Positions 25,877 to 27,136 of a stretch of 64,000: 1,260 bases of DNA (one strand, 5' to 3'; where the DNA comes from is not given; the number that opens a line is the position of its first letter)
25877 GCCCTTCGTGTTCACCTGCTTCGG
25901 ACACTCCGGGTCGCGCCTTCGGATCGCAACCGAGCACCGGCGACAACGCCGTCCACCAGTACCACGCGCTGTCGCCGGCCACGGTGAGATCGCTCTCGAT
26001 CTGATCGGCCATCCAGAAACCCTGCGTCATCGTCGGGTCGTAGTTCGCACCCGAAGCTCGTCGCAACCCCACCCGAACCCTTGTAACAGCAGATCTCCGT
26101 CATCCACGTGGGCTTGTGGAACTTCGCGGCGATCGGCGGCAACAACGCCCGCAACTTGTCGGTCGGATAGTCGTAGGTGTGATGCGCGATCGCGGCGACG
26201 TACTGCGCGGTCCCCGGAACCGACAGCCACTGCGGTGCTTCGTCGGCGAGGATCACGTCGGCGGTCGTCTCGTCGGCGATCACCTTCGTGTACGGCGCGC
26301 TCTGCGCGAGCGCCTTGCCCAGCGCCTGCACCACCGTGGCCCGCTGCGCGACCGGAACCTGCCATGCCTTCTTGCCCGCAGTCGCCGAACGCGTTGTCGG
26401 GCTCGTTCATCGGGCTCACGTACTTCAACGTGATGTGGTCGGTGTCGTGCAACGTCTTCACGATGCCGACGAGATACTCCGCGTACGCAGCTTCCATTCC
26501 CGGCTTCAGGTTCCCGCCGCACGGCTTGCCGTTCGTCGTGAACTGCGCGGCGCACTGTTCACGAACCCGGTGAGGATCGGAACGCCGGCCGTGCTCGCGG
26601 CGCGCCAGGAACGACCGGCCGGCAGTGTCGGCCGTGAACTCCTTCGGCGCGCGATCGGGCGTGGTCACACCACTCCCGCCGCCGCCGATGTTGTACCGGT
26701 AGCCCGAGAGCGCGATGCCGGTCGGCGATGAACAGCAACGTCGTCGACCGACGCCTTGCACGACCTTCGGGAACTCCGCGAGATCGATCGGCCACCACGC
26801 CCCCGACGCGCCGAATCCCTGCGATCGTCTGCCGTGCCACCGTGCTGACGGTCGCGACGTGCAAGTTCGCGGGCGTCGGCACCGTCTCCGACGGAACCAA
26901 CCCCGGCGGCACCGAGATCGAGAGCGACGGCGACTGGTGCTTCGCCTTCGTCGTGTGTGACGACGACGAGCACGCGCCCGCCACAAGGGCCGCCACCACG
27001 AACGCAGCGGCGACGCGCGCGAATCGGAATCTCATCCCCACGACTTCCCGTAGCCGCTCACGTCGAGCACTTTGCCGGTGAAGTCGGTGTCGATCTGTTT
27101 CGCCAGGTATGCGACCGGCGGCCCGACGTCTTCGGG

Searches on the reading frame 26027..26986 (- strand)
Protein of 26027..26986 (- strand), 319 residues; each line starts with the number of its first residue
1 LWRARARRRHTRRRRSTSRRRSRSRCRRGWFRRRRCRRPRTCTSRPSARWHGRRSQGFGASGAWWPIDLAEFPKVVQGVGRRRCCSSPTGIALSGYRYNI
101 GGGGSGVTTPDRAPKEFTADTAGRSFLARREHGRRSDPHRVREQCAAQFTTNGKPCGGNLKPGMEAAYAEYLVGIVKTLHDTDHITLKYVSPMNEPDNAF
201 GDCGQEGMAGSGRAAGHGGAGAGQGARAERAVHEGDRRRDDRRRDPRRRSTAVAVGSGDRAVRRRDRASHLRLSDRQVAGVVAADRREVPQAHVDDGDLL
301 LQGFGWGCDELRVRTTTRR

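Call 47: search_protein_families(library=pfam, proteins=[window:26027-26986:-], max_evalue=0.001)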
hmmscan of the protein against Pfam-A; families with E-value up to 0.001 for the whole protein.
window:26027-26986:- (319 aa): 1 family
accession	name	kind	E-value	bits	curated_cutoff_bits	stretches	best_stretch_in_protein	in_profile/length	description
PF14587.12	Glyco_hydr_30_2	-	3.3e-11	43.6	27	1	147-208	130-195/364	O-Glycosyl hydrolase family 30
